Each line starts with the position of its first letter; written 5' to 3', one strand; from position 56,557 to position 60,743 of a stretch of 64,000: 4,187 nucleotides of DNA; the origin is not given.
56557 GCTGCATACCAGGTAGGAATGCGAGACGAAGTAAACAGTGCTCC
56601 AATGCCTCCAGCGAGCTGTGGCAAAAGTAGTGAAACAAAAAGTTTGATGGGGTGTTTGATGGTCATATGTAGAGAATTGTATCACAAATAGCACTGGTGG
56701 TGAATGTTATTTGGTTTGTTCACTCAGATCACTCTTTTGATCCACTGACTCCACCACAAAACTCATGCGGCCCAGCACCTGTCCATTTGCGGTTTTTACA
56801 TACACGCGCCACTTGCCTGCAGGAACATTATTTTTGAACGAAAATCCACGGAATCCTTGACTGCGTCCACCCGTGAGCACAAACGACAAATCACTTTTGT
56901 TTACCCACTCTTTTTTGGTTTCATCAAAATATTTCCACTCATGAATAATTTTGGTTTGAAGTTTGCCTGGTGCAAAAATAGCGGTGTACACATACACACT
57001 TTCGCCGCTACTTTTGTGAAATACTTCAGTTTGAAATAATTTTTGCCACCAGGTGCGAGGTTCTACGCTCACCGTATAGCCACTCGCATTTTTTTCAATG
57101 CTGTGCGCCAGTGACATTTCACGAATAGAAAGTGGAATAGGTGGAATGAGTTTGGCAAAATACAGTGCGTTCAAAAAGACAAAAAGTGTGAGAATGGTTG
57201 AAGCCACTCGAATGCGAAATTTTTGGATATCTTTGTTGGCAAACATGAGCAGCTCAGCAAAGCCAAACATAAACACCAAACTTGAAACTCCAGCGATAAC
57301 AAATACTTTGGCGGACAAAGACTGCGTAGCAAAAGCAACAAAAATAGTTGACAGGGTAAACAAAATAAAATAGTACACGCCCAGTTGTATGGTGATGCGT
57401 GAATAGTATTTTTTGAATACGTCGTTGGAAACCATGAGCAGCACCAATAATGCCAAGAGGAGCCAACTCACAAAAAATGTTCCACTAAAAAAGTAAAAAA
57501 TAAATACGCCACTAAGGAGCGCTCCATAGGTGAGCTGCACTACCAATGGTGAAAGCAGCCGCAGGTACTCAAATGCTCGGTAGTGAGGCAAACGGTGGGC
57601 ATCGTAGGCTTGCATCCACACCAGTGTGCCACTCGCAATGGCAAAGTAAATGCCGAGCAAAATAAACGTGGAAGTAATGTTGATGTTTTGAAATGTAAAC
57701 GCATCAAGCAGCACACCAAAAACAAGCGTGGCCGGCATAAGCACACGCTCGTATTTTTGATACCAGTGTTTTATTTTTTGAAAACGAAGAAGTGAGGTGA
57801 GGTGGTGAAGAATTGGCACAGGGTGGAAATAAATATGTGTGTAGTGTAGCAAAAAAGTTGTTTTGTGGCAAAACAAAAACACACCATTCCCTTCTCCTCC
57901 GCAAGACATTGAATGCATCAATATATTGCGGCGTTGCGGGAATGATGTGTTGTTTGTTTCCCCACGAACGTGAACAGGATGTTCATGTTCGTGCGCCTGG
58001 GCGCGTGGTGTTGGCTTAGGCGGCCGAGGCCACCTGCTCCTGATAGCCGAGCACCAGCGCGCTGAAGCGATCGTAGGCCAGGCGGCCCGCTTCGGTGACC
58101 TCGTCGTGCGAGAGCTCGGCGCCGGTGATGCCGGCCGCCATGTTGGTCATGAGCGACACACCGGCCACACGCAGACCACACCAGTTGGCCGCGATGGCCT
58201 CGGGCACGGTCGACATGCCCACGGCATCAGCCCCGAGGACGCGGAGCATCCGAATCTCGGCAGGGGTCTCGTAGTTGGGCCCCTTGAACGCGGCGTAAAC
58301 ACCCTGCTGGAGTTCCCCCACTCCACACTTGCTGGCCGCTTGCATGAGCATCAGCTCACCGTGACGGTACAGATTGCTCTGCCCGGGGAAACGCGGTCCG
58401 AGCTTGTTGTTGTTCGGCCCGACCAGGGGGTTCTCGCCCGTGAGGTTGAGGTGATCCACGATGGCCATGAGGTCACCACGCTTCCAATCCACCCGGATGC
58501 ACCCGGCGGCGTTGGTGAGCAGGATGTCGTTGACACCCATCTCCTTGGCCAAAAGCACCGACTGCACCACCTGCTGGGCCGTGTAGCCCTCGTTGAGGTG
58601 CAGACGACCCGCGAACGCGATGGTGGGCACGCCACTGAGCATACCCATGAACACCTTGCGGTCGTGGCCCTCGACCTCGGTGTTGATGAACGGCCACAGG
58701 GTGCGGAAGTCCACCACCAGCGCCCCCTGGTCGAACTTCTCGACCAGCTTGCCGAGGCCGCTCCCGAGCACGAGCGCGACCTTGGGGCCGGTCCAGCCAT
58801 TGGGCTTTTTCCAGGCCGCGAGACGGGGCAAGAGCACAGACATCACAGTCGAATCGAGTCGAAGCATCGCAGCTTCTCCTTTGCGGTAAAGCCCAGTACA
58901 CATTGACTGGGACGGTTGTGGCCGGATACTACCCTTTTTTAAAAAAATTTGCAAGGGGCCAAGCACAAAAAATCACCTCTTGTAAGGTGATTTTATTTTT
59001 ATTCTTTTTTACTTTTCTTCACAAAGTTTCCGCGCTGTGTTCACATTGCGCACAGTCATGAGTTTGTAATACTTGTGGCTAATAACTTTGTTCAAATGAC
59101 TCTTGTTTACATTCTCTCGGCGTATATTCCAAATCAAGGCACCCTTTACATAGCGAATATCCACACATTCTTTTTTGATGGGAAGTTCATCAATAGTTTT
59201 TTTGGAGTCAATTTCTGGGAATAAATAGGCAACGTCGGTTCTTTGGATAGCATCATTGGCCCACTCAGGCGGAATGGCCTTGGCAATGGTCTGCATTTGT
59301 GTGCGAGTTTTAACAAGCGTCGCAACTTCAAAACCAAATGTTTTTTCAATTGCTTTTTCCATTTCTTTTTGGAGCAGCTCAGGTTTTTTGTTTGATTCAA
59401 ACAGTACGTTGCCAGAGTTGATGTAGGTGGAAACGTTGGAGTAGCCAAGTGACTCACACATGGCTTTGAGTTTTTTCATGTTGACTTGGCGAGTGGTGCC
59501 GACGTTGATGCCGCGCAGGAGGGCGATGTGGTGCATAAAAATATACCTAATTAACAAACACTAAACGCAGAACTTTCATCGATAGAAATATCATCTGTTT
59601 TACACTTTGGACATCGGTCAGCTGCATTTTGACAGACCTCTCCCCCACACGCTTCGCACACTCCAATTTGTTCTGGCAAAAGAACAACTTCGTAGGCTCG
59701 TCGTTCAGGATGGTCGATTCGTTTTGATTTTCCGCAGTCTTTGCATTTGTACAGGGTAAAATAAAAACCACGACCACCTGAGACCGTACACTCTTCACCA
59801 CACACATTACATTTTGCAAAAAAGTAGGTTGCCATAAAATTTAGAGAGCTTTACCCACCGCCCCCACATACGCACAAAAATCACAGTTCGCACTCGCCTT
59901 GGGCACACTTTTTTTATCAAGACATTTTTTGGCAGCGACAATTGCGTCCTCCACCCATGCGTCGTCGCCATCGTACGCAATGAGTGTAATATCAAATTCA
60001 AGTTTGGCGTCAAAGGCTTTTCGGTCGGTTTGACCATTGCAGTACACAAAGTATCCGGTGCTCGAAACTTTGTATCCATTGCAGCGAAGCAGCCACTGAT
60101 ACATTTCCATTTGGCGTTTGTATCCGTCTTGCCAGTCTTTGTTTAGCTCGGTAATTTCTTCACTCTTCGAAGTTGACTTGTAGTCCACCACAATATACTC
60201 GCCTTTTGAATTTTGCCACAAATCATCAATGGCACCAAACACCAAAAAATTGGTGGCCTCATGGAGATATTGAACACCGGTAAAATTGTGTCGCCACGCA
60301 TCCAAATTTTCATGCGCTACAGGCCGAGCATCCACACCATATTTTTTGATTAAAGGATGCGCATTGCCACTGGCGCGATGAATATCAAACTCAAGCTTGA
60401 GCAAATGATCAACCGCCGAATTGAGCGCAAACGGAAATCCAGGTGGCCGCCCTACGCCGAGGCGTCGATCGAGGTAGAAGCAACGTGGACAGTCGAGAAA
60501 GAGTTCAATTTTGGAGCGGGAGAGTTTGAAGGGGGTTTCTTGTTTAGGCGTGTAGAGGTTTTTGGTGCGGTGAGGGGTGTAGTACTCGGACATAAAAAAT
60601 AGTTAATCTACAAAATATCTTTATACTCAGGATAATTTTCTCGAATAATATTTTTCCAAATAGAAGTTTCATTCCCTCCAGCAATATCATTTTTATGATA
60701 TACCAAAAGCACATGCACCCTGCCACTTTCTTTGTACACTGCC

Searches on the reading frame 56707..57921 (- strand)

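Call 56: search_protein_families(library=pfam, proteins=[window:56707-57921:-], max_evalue=0.00001)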
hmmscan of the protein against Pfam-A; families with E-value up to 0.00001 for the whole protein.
window:56707-57921:- (404 aa): 1 family
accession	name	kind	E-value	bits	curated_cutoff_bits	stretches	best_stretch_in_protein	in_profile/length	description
PF11141.13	DUF2914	-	2.3e-12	46.9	23.6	1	323-390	2-62/62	Protein of unknown function (DUF2914)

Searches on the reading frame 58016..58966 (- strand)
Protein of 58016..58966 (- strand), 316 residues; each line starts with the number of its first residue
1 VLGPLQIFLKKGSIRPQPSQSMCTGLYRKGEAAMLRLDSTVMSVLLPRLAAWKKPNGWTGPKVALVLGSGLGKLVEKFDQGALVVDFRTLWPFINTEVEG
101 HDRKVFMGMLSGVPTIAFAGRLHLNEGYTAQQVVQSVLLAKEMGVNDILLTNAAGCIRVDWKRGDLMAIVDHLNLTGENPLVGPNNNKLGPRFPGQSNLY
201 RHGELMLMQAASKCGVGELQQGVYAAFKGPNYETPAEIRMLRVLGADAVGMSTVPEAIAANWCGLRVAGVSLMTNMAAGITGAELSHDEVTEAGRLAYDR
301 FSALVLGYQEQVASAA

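Call 56: search_protein_families(library=pfam, proteins=[window:58016-58966:-], max_evalue=0.00001)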
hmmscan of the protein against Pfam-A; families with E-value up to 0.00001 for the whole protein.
window:58016-58966:- (316 aa): 1 family
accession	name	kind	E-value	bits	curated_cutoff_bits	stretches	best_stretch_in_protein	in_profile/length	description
PF01048.26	PNP_UDP_1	-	2.9e-42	145.1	25.1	1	81-308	18-231/233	Phosphorylase superfamily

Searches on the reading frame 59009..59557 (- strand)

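Call 3: search_protein_families(library=pfam, proteins=[window:59009-59557:-], max_evalue=0.1)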
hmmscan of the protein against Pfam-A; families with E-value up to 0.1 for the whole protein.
window:59009-59557:- (182 aa): 3 families
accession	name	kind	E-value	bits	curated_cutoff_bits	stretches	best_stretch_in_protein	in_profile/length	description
PF08002.16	DUF1697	-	4.7e-38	131.1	24.4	1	9-143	3-137/137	Protein of unknown function (DUF1697)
PF13328.12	HD_4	-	0.025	14.7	27.2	1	65-95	54-84/156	HD domain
PF12163.13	HobA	-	0.038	14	27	1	107-168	78-139/180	DNA replication regulator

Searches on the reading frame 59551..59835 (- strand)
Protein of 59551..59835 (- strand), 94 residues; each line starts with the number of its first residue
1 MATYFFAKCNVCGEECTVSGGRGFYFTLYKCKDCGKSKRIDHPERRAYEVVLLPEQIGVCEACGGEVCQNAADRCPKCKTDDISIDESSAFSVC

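Call 3: search_protein_families(library=pfam, proteins=[window:59551-59835:-], max_evalue=0.1)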
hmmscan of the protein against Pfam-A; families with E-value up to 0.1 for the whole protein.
window:59551-59835:- (94 aa): 5 families
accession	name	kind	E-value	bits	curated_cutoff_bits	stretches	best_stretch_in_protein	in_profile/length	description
PF01155.25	HypA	-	0.0075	16.7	28.9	1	57-92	70-106/112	Hydrogenase/urease nickel incorporation, metallochaperone, hypA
PF08271.17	Zn_Ribbon_TF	-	0.035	14.1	29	1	74-94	2-22/43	TFIIB zinc-binding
PF00130.28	C1_1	-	0.038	14.3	26.5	1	7-35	12-35/53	Phorbol esters/diacylglycerol binding domain (C1 domain)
PF25054.1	PHD_pln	-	0.06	13.7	29.8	1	18-63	2-43/43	PHD-type zinc finger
PF05191.20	ADK_lid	-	0.061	13.6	26.6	1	48-69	11-33/36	Adenylate kinase, active site lid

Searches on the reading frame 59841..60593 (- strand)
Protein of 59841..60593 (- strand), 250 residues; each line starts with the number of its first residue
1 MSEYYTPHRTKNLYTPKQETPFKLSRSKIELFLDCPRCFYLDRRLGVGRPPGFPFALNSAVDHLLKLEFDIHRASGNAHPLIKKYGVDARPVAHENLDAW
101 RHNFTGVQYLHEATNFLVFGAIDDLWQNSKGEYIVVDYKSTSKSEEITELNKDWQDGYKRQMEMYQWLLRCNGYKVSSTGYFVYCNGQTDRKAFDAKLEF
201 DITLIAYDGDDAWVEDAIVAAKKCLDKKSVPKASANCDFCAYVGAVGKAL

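Call 3: search_protein_families(library=pfam, proteins=[window:59841-60593:-], max_evalue=0.1)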
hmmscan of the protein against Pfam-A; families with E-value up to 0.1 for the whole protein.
window:59841-60593:- (250 aa): 4 families
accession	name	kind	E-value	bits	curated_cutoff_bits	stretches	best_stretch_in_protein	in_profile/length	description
PF12705.13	PDDEXK_1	-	1.5e-14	54.9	22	2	96-242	99-242/247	PD-(D/E)XK nuclease superfamily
PF01930.23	Cas_Cas4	-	0.0021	18.6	22.7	1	124-242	57-154/160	Domain of unknown function DUF83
PF12684.13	DUF3799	-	0.005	17.1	26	1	133-240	121-230/233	PDDEXK-like domain of unknown function (DUF3799)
PF02011.21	Glyco_hydro_48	-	0.013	14.5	25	1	146-173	334-361/619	Glycosyl hydrolase family 48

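Call 4: search_protein_families(library=ncbifam, proteins=[window:59841-60593:-], max_evalue=0.1)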
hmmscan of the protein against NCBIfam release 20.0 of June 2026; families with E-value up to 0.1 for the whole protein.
window:59841-60593:- (250 aa): 3 families
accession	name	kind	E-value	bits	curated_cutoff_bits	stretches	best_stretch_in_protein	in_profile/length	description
TIGR00372.1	cas4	equivalog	1e-06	28.7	65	1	123-243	72-175/180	CRISPR-associated protein Cas4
TIGR02785.1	addA_Gpos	equivalog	0.0024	15.7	707.65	1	92-176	1134-1218/1234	helicase-exonuclease AddAB subunit AddA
NF010485.0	PRK13909.1-2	equivalog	0.024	12.8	650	1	124-186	849-900/909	RecB-like helicase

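Call 11: search_protein_families(library=padloc, proteins=[window:59841-60593:-], max_evalue=0.1)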
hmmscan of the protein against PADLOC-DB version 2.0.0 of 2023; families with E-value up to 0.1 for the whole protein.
window:59841-60593:- (250 aa): 5 families
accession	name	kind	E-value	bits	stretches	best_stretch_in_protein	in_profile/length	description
PDLC01447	Cas4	-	1.4e-08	33.3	1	24-242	5-153/161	"CAS-I,CAS-II,CAS-III,CAS-IV,CAS-V,CAS-VI; acquisition_associated"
PDLC01250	Cas4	-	1.6e-08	33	1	94-243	38-164/168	"CAS-I,CAS-II,CAS-III,CAS-IV,CAS-V,CAS-VI; acquisition_associated"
PDLC00943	Cas4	-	2.7e-07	28.7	1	123-243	72-175/180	CRISPR-associated protein Cas4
PDLC00944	Cas4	-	1.8e-05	23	1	118-243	66-173/177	Cas4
PDLC02087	Cas4b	-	0.00029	19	1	114-241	70-183/189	-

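Call 12: search_protein_families(library=phrogs, proteins=[window:59841-60593:-], max_evalue=0.1)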
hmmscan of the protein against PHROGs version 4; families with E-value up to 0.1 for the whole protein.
window:59841-60593:- (250 aa): 8 families
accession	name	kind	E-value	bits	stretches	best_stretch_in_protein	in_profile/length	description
phrog_31195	-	unknown function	1.2e-17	65.2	1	23-243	5-221/232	-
phrog_1706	-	DNA, RNA and nucleotide metabolism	1.8e-11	45.1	1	111-243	115-239/293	CRISPR/Cas system associated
phrog_1218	-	DNA, RNA and nucleotide metabolism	6e-05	23.4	1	118-185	140-207/364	exonuclease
phrog_29469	-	unknown function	0.00077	20.8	1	64-147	25-101/103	-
phrog_69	-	DNA, RNA and nucleotide metabolism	0.0013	18.8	0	117-240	205-317/501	exonuclease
phrog_1227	-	DNA, RNA and nucleotide metabolism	0.0028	17.9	1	120-241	132-252/268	exonuclease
phrog_1674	-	DNA, RNA and nucleotide metabolism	0.003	17.8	1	120-243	135-259/276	exonuclease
phrog_298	-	DNA, RNA and nucleotide metabolism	0.089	13.1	0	124-171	171-213/293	exonuclease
